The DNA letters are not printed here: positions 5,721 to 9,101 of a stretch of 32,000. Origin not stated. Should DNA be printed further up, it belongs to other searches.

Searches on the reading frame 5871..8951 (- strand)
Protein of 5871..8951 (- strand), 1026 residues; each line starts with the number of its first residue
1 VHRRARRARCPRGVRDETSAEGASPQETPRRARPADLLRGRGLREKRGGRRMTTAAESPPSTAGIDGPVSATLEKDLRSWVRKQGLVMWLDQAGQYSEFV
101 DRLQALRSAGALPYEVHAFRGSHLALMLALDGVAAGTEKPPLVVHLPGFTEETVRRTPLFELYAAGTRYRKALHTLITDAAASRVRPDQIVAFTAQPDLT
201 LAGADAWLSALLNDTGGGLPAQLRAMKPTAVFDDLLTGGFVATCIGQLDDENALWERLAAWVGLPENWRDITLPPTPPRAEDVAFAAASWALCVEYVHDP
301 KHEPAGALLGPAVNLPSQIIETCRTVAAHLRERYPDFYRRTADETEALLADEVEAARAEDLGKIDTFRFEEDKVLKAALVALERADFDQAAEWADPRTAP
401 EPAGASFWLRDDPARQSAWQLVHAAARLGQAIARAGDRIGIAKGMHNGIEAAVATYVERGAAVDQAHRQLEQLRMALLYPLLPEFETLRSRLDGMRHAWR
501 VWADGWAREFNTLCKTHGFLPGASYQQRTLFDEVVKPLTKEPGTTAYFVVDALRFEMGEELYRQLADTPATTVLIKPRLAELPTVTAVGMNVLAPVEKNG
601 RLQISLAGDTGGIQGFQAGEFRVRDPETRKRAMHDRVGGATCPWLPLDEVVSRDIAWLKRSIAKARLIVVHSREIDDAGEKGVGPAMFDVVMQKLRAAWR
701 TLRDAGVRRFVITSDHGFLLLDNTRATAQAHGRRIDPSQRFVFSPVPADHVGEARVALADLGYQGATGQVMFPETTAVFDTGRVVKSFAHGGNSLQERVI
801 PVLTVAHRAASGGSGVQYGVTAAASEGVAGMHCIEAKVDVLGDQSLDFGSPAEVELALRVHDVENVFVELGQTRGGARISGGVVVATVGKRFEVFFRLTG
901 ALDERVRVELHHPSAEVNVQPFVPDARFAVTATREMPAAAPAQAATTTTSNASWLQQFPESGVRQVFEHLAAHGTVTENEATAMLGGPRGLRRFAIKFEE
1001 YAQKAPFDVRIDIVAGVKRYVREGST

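Call 5: search_protein_families(library=pfam, proteins=[window:5871-8951:-], max_evalue=0.01)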
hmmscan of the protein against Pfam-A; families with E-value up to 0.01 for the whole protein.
window:5871-8951:- (1026 aa): 1 family
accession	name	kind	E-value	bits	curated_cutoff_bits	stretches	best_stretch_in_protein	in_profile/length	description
PF08665.17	PglZ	-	3.2e-10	40.7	25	1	548-720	6-174/179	PglZ domain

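Call 6: search_protein_families(library=padloc, proteins=[window:5871-8951:-], max_evalue=0.001)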
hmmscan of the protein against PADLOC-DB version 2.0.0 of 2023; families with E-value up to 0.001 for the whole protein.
window:5871-8951:- (1026 aa): 11 families
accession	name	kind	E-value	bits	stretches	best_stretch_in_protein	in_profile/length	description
PDLC02548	PglZ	-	0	1259.2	1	63-1026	3-960/961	PglZ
PDLC02559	PglZ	-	8.9e-66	220.7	1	322-916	268-844/860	PglZ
PDLC02561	PglZ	-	1.2e-53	180.4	1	317-916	252-826/840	PglZ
PDLC02564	PglZ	-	7.1e-30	102.1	1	344-808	278-727/855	PglZ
PDLC02563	PglZ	-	5.5e-23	79.2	1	524-808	435-714/831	PglZ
PDLC02547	PglZ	-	5.6e-23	79.1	1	343-811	275-736/855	PglZ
PDLC02566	PglZ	-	1.2e-15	54.8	1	447-809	361-681/774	PglZ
PDLC02557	PglZ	-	3.8e-09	33.3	1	547-806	452-710/834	PglZ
PDLC02551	PglZ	-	7.4e-08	29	1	541-808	457-730/856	PglZ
PDLC02553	PglZ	-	1.4e-06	24.8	1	544-813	483-754/868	PglZ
PDLC02545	PglZ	-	1.6e-05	21.5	1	663-812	492-642/750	PglZ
